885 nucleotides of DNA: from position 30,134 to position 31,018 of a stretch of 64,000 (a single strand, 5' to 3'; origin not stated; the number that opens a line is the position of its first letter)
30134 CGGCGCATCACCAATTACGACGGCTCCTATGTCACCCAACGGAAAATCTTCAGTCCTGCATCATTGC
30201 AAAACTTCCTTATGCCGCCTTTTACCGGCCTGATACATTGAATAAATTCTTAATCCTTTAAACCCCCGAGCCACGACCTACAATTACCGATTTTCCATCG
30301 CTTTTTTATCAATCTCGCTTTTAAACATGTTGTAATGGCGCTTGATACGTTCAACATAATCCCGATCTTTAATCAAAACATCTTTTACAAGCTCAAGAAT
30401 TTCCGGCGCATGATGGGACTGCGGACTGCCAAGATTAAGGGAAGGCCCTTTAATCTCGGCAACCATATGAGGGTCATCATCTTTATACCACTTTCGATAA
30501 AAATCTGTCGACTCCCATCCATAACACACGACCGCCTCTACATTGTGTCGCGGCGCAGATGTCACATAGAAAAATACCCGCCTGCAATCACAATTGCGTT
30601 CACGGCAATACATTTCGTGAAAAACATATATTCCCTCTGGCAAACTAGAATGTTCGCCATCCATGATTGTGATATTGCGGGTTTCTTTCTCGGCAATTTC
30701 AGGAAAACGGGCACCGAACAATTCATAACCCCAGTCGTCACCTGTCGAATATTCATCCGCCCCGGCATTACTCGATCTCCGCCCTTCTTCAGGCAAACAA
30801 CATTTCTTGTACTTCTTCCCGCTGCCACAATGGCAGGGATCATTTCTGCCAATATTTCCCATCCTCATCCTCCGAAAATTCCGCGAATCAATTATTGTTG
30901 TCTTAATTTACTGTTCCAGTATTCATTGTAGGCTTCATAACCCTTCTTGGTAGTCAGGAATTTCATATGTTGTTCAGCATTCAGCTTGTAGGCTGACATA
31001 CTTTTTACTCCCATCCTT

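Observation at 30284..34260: Six-gene minus-strand operon: AEP primase-polymerase::SF2 helicase, three small proteins, a DGQHR/ParB-like protein and a SEC-C Cys-rich protein, flanked by IS91 and IS3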

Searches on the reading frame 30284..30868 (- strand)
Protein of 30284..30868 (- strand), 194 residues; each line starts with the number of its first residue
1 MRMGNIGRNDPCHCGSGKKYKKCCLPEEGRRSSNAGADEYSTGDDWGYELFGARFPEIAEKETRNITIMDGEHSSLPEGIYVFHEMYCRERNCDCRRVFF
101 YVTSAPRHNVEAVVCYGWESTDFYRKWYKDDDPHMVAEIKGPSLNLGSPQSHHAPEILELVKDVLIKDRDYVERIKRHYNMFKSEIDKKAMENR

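Call 3: search_protein_families(library=pfam, proteins=[window:30284-30868:-], max_evalue=0.1)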
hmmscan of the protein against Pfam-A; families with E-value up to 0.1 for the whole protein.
window:30284-30868:- (194 aa): 1 family
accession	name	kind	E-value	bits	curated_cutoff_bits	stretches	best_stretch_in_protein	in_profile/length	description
PF02810.21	SEC-C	-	2.5e-09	37.3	20.4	1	8-26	1-19/19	SEC-C motif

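Call 4: search_protein_families(library=ncbifam, proteins=[window:30284-30868:-], max_evalue=0.1)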
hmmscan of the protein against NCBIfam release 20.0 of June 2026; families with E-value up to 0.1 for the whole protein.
window:30284-30868:- (194 aa): 8 families
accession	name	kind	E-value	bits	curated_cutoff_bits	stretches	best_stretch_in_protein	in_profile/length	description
NF004088.0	PRK05590.1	equivalog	3.4e-08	34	140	1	5-24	144-163/166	hypothetical protein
NF002592.0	PRK02250.1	equivalog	1.1e-07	32.1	158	1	5-24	147-166/167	hypothetical protein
TIGR04102.1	SWIM_PBPRA1643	hypoth_equivalog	1.5e-07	31.8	68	1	7-24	90-107/108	PBPRA1643 family SWIM/SEC-C metal-binding motif protein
NF002449.0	PRK01617.1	equivalog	2.1e-07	31.4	141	1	5-24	133-152/154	hypothetical protein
NF007704.0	PRK10396.1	equivalog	3.4e-07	30.4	149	1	5-25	200-220/221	hypothetical protein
NF008970.0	PRK12318.1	equivalog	1.4e-06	27.7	267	1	6-41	1-36/291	methionyl aminopeptidase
NF001213.0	PRK00183.1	equivalog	6.6e-06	26.3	158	1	6-25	134-153/157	hypothetical protein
NF002486.0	PRK01752.1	equivalog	0.028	14.4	120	1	9-24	138-153/157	YchJ family protein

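Call 5: search_protein_families(library=padloc, proteins=[window:30284-30868:-], max_evalue=0.1)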
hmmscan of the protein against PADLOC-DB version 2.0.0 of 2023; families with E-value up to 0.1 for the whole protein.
window:30284-30868:- (194 aa): 4 families
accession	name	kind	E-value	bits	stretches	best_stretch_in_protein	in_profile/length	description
PDLC04917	PDC-S12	-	1.4e-06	26.4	1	5-25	197-217/218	-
PDLC00833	E1-E2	-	5.2e-05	20.8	1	5-25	171-191/222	E1-E2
PDLC00872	E2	-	8.7e-05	20.1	1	5-26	167-188/216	E2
PDLC00865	E2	-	0.0055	14.1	1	7-25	171-189/219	E2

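Call 7: search_protein_families(library=phrogs, proteins=[window:30284-30868:-], max_evalue=0.1)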
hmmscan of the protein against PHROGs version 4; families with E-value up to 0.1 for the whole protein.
window:30284-30868:- (194 aa): 2 families
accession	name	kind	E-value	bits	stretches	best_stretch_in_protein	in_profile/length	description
phrog_24700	-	unknown function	2.7e-05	25.4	1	6-25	201-220/221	-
phrog_30159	-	unknown function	0.0088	17.2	1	5-24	43-62/69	-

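Call 28: find_related_loci(query=window:30284-30868:-, collection=viral_contigs, flank=8000)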
Query window:30284-30868:- (194 aa) in viral_contigs; peptide patterns used: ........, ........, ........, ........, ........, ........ (x = any residue, [..] = any of these).
290 stretches matched a pattern; 186 encode a relative of the query (tblastn E <= 1e-3); the best 80 are kept; 80 distinct loci.
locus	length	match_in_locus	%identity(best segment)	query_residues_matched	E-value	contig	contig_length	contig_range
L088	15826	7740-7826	72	6-34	3e-9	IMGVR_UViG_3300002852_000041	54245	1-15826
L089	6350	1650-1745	66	5-36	1e-8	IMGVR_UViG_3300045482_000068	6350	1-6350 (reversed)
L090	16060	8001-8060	90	6-25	1e-8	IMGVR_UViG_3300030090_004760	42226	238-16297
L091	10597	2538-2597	90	6-25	1e-8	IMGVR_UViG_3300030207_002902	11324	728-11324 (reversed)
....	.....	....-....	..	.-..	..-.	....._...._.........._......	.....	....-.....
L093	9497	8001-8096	63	6-37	3e-8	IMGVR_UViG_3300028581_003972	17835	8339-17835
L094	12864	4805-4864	90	6-25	5e-8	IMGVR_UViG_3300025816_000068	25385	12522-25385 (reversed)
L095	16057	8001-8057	95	7-25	9e-8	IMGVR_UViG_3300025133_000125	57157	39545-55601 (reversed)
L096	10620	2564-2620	95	7-25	9e-8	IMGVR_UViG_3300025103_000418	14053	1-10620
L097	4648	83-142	95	6-25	1e-7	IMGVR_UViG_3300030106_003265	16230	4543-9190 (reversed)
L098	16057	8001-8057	95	7-25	9e-8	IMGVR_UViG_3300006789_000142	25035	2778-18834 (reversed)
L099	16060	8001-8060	85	6-25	9e-8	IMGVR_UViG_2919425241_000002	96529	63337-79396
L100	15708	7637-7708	79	2-25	1e-7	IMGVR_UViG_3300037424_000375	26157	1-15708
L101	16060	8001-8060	95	6-25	1e-7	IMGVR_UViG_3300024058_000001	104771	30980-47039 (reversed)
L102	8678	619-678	90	6-25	2e-7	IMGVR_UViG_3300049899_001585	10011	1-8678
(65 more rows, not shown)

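Call 41: find_homologous_proteins(query=window:30284-30868:-, max_evalue=0.00001)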
Query window:30284-30868:- (194 aa): 487 proteins with E <= 0.00001 among 4100 candidates; the best 120 are listed.
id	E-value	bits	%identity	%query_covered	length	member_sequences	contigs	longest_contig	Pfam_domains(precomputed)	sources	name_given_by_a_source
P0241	7.2e-133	459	100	99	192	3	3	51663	PF02810.22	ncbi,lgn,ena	-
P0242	1.5e-107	376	82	99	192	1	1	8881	PF02810.22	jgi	-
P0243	3.2e-105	368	80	97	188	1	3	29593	PF02810.22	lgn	-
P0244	2.7e-101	356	76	99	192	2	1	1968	PF02810.22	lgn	-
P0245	5.3e-100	351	77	97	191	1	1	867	PF02810.22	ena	-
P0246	2.7e-98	346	75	97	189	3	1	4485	PF02810.22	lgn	-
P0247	7.9e-96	338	72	97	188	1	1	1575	PF02810.22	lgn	-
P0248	1.0e-95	337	72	96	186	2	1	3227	PF02810.22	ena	-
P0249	8.5e-95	334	74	96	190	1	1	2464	-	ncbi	-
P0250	3.7e-94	332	71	98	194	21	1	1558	PF02810.22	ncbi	-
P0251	1.5e-93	330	71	97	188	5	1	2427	PF02810.22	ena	-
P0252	5.4e-93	328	71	97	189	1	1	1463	PF02810.22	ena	-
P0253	1.1e-92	327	71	96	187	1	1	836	PF02810.22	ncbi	-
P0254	1.1e-91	324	71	97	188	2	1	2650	PF02810.22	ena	-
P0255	1.5e-87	311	68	96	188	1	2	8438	PF02810.22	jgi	jgi:hypothetical protein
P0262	6.0e-70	253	56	95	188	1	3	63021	PF02810.22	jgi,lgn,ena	-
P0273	1.0e-51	194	57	73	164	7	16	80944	-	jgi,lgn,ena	jgi:hypothetical protein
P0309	4.9e-49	185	51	75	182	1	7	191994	PF02810.22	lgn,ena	-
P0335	5.9e-48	181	61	73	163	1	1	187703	-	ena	-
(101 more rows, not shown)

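Call 42: find_encoding_contigs(protein=P0242, flank=9000, max_places=3)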
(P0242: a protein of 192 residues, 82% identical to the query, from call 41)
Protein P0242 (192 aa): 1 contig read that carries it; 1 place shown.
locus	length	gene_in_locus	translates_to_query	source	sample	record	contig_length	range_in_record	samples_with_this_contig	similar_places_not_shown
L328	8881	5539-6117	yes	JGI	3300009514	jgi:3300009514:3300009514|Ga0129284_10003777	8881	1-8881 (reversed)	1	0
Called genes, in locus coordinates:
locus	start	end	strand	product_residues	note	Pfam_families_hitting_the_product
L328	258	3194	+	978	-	-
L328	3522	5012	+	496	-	PF01637:ATPase_2, PF13401:AAA_22 (faint), PF13173:AAA_14 (weak)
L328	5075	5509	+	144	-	-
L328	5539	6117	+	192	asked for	PF02810:SEC-C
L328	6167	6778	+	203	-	PF02810:SEC-C, PF07929:PRiA4_ORF3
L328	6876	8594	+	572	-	PF04434:SWIM (weak)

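Call 43: find_encoding_contigs(protein=P0243, flank=9000, max_places=3)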
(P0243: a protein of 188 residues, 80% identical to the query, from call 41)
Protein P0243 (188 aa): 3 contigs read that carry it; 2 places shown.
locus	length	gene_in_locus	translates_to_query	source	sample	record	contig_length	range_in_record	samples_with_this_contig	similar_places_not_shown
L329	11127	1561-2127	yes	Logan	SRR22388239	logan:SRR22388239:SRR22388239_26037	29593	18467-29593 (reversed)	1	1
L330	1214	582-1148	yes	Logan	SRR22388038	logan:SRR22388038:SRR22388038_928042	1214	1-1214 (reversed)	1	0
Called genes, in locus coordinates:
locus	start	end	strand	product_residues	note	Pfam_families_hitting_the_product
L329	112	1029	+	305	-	PF04326:SLFN_AlbA_2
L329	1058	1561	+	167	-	PF13749:HATPase_c_4, PF13412:HTH_24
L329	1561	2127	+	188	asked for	PF02810:SEC-C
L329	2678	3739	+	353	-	PF00089:Trypsin, PF13365:Trypsin_2, PF17820:PDZ_6 (faint), PF13180:PDZ_2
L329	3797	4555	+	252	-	PF02348:CTP_transf_3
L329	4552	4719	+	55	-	-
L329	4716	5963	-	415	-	PF13542:HTH_Tnp_ISL3, PF01610:DDE_Tnp_ISL3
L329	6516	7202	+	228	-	PF01209:Ubie_methyltran, PF03848:TehB, PF08003:Methyltransf_9 (weak), PF13489:Methyltransf_23, PF13847:Methyltransf_31, PF08241:Methyltransf_11, PF08242:Methyltransf_12, PF13649:Methyltransf_25, +2 more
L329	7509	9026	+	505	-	PF01943:Polysacc_synt, PF01554:MatE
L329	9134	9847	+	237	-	PF05050:Methyltransf_21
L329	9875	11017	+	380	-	PF00534:Glycos_transf_1, PF13692:Glyco_trans_1_4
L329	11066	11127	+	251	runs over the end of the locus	-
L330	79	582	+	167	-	PF13749:HATPase_c_4, PF13412:HTH_24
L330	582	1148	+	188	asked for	PF02810:SEC-C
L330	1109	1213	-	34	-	?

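Call 44: find_encoding_contigs(protein=P0262, flank=9000, max_places=3)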
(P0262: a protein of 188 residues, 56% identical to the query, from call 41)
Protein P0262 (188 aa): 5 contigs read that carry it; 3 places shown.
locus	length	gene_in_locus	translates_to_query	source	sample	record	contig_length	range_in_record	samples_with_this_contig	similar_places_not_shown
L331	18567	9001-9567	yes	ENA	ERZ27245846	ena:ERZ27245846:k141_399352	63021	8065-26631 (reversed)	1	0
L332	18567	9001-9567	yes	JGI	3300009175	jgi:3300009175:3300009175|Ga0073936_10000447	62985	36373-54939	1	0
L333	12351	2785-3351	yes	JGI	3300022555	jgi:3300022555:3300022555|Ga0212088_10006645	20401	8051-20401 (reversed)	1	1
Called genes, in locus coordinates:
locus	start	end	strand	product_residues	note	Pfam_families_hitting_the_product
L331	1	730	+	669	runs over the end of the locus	PF12161:HsdM_N, PF02384:N6_Mtase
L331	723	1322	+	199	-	-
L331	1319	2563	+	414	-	PF01420:Methylase_S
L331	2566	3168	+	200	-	-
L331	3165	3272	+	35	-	-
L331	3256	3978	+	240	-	PF12686:DUF3800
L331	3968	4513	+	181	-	-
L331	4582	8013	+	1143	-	PF04313:HSDR_N, PF00270:DEAD, PF04851:ResIII, PF18766:SWI2_SNF2, PF22679:T1R_D3-like, PF00717:Peptidase_S24 (weak)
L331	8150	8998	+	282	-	PF02810:SEC-C, PF10300:Iml2-TPR_39 (faint), PF00515:TPR_1 (faint), PF07719:TPR_2 (faint), PF13174:TPR_6 (faint), PF13181:TPR_8 (faint), PF13432:TPR_16, PF13414:TPR_11 (weak), +6 more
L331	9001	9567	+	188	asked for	PF02810:SEC-C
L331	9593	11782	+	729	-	PF00270:DEAD, PF00271:Helicase_C, PF16124:RecQ_Zn_bind, PF09382:RQC, PF00570:HRDC, PF14493:HTH_40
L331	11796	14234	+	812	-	PF22548:AEP-TOTE, PF04851:ResIII, PF00270:DEAD, PF00271:Helicase_C (weak)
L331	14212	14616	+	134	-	PF01652:IF4E, PF08939:Bles03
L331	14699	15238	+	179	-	-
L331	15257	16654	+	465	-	PF21810:DUF6880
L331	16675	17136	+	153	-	PF03682:UPF0158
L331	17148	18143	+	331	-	PF21189:PHA02142, PF09414:RNA_ligase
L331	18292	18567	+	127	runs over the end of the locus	-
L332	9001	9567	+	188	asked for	PF02810:SEC-C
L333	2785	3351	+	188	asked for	PF02810:SEC-C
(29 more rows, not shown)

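Call 77: predict_structure(alignment_id=A4)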
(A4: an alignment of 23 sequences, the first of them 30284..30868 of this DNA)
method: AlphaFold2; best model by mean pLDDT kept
length: 194 residues; sequences in the alignment: 23
mean_pLDDT: 82.8   pTM: 0.72
mean pLDDT of the five models: 82.8, 81.5, 80.1, 80.0, 79.8
residues with pLDDT >= 90: 119; 70-90: 28; 50-70: 25; < 50: 22
segments of 3 or more residues with pLDDT < 50: 1-5, 28-43
pLDDT, mean of each block of 10 residues (from residue 1): 47 67 56 40 67 97 93 82 96 93 89 97 93 92 92 96 96 98 89 69
secondary structure, 60 per line:
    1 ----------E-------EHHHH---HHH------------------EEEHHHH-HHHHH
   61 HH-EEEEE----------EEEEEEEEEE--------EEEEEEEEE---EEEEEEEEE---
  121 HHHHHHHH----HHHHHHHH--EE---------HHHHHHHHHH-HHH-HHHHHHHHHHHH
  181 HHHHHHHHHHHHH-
elements in order: H20-23 E48-50 H51-54 H56-62 E64-68 E79-88 E97-105 E109-117 H121-128 H133-140 H154-163 H169-193

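Call 82: fold_search(model_id=the predicted structure, library=pdb)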
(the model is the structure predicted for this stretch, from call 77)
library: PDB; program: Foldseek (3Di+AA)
matches with E <= 10: 120; with E <= 0.001: 0
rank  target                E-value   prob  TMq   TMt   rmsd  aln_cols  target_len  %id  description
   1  9d5l_A                3.0e-01  0.13  0.21  0.24  13.9       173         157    8  The C-terminal domain of Thiopseudomonas alkaliphila Tn7 TnsE bound to DNA (released 2025-09-03)
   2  5d16_B                7.9e-01  0.08  0.20  0.24  13.6       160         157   10  Structure of the C-terminal domain of TnsE double mutant - A453V/D523N (released 2015-09-30)
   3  5d16_A                1.1e+00  0.08  0.20  0.23  13.3       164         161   10  Structure of the C-terminal domain of TnsE double mutant - A453V/D523N (released 2015-09-30)
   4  5d17_D                1.3e+00  0.08  0.21  0.25  13.2       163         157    8  Structure of the C-terminal domain of TnsE at 2.85 resolution (released 2015-09-30)
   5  5d17_B                1.5e+00  0.07  0.22  0.25  13.3       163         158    8  Structure of the C-terminal domain of TnsE at 2.85 resolution (released 2015-09-30)
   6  5d17_A                1.6e+00  0.07  0.22  0.25  14.0       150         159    7  Structure of the C-terminal domain of TnsE at 2.85 resolution (released 2015-09-30)
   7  5d17_H                1.7e+00  0.06  0.22  0.25  13.4       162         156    9  Structure of the C-terminal domain of TnsE at 2.85 resolution (released 2015-09-30)
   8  5uu1                  1.9e+00  0.06  0.16  0.11  10.6        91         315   11  Crystal Structure of Human Vaccinia-related kinase 2 (VRK-2) bound to BI-D1870 (released 2017-03-01)
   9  6hhm                  2.1e+00  0.05  0.16  0.08  12.8       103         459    9  Crystal structure of the family S1_7 ulvan-specific sulfatase FA22070 from Formosa agariphila (released 2019-06-26)
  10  7zhm_C                2.3e+00  0.04  0.14  0.26  15.8        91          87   12  Salmonella enterica Rhs1 C-terminal toxin TreTu complex with TriTu immunity protein (released 2022-11-23)
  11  1x48_MODEL_1_A        2.6e+00  0.02  0.10  0.21  19.4       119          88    9  Solution structure of the second DSRM domain in Interferon-induced, double-stranded RNA-activated protein kina (released 2005-11-14)
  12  2g18_D                2.8e+00  0.04  0.20  0.17  11.9       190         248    7  Crystal Structure of Nostoc sp. 7120 phycocyanobilin:ferredoxin oxidoreductase (PcyA) Apoprotein (released 2006-12-26)
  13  5al7_A                2.9e+00  0.06  0.20  0.19  10.0       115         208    5  N-terminal fragment of Drosophila melanogaster Sas-6 (F143D), dimerised via the coiled-coil domain. (released 2015-06-03)
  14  5yj1_A                2.9e+00  0.03  0.14  0.25  10.7        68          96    6  Mouse Cereblon thalidomide binding domain complexed with R-form thalidomide (released 2018-02-07)
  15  1hyr_C                2.9e+00  0.02  0.18  0.14  11.4       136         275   12  CRYSTAL STRUCTURE OF HUMAN MICA IN COMPLEX WITH NATURAL KILLER CELL RECEPTOR NKG2D (released 2001-05-23)
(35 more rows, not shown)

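Call 99: search_solved_structures(query=A4, max_evalue=1)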
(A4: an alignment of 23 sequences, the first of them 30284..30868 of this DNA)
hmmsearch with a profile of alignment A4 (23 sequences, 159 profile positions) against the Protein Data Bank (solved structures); distinct sequences matched with E-value up to 1: 0.

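Call 101: search_protein_families(library=ncbifam, proteins=[P0273], max_evalue=0.001)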
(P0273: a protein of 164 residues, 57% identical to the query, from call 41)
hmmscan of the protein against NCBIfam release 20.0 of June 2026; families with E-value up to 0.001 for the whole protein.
P0273 (164 aa): 0 families

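Call 104: find_encoding_contigs(protein=P0273, flank=7000, max_places=4)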
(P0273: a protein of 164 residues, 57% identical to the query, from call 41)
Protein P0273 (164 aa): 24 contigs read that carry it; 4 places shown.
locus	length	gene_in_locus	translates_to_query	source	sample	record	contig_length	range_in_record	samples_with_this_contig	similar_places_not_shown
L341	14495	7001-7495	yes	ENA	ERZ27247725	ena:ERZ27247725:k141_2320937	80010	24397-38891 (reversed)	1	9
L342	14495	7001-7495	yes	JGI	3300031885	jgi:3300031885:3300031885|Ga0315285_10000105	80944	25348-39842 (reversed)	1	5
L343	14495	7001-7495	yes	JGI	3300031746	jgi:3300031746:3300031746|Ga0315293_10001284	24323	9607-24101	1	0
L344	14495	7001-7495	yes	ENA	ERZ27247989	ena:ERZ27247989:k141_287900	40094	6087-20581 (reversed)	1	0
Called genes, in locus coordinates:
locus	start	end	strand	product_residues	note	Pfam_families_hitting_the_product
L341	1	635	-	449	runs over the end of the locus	PF02878:PGM_PMM_I, PF02879:PGM_PMM_II, PF02880:PGM_PMM_III, PF00408:PGM_PMM_IV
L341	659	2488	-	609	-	PF13522:GATase_6, PF13537:GATase_7, PF01380:SIS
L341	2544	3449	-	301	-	PF00132:Hexapep (weak), PF25084:LbH_EIF2B, PF25087:GMPPB_C, PF00132:Hexapep (weak)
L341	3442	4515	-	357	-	PF00072:Response_reg, PF00990:GGDEF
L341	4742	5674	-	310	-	PF03279:Lip_A_acyltrans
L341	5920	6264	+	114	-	PF14520:HHH_5 (faint), PF00633:HHH (faint), PF12826:HHH_2 (faint), PF12836:HHH_3, PF03934:T2SSK (weak)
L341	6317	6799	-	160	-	PF22769:DCD, PF00692:dUTPase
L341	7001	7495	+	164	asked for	-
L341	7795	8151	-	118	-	PF12732:YtxH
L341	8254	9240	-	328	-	PF06089:Asparaginase_II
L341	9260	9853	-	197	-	PF13511:DUF4124 (weak), PF01464:SLT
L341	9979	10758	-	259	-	PF00459:Inositol_P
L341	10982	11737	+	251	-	PF22624:AASDHPPT_N, PF01648:ACPS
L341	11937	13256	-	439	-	PF00890:FAD_binding_2 (faint), PF01266:DAO (faint), PF01494:FAD_binding_3 (weak), PF03486:HI0933_like (weak)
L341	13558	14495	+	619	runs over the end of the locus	PF01541:GIY-YIG, PF27096:UvrC_M, PF02151:UVR, PF22920:UvrC_RNaseH, PF08459:UvrC_RNaseH_dom, PF14520:HHH_5, PF12826:HHH_2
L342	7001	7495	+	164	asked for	-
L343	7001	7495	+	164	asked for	-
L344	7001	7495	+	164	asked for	-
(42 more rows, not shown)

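Call 105: find_encoding_contigs(protein=P0309, flank=7000, max_places=3)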
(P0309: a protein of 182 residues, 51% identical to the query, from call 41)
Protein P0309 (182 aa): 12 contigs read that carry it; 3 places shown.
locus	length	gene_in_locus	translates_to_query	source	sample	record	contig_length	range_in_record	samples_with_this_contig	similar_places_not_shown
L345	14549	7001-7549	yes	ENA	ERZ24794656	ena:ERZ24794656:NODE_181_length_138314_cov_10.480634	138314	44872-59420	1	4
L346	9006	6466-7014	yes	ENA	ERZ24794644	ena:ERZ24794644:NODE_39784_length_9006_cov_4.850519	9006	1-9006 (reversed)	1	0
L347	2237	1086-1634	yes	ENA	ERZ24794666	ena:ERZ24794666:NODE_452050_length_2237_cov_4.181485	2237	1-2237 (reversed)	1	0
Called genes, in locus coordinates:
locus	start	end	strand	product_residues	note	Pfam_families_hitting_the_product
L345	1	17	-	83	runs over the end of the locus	-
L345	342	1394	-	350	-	PF01408:GFO_IDH_MocA, PF22725:GFO_IDH_MocA_C3, PF02894:GFO_IDH_MocA_C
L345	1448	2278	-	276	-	PF00106:adh_short, PF08659:KR, PF13561:adh_short_C2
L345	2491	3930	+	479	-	-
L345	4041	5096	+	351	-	PF02540:NAD_synthase (weak)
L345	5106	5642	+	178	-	PF01327:Pep_deformylase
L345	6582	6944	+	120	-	-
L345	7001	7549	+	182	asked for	PF02810:SEC-C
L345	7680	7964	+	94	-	PF03683:UPF0175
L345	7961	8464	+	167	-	PF11848:DUF3368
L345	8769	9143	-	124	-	PF01934:HepT-like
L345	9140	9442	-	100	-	PF18765:Polbeta, PF01909:NTP_transf_2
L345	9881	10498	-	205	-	PF03748:FliL (weak)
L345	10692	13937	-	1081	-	PF01364:Peptidase_C25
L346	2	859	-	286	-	?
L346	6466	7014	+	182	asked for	PF02810:SEC-C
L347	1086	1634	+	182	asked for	PF02810:SEC-C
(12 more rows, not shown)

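Call 106: find_encoding_contigs(protein=P0335, flank=7000, max_places=2)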
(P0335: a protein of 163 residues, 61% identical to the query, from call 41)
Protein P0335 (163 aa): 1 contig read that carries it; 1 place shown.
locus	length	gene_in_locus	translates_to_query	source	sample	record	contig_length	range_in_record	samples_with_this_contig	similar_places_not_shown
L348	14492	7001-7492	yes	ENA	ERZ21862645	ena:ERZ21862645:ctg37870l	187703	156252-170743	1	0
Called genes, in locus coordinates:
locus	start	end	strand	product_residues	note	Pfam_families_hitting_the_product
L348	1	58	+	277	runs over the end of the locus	PF01869:BcrAD_BadFG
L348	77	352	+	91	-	-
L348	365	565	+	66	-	PF24292:DUF7479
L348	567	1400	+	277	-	PF13489:Methyltransf_23 (faint), PF01209:Ubie_methyltran, PF13847:Methyltransf_31, PF08241:Methyltransf_11, PF08242:Methyltransf_12, PF13649:Methyltransf_25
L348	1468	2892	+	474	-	PF06050:HGD-D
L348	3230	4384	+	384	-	PF06050:HGD-D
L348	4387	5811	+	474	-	PF06050:HGD-D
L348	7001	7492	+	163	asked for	-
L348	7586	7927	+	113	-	-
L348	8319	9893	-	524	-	PF03023:MurJ, PF01554:MatE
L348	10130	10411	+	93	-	PF01649:Ribosomal_S20p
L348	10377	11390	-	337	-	PF06144:DNA_pol3_delta (weak), PF21694:DNA_pol3_delta_C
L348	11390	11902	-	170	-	PF04390:LptE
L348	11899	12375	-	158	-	PF01029:NusB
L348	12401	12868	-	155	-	PF00885:DMRL_synthase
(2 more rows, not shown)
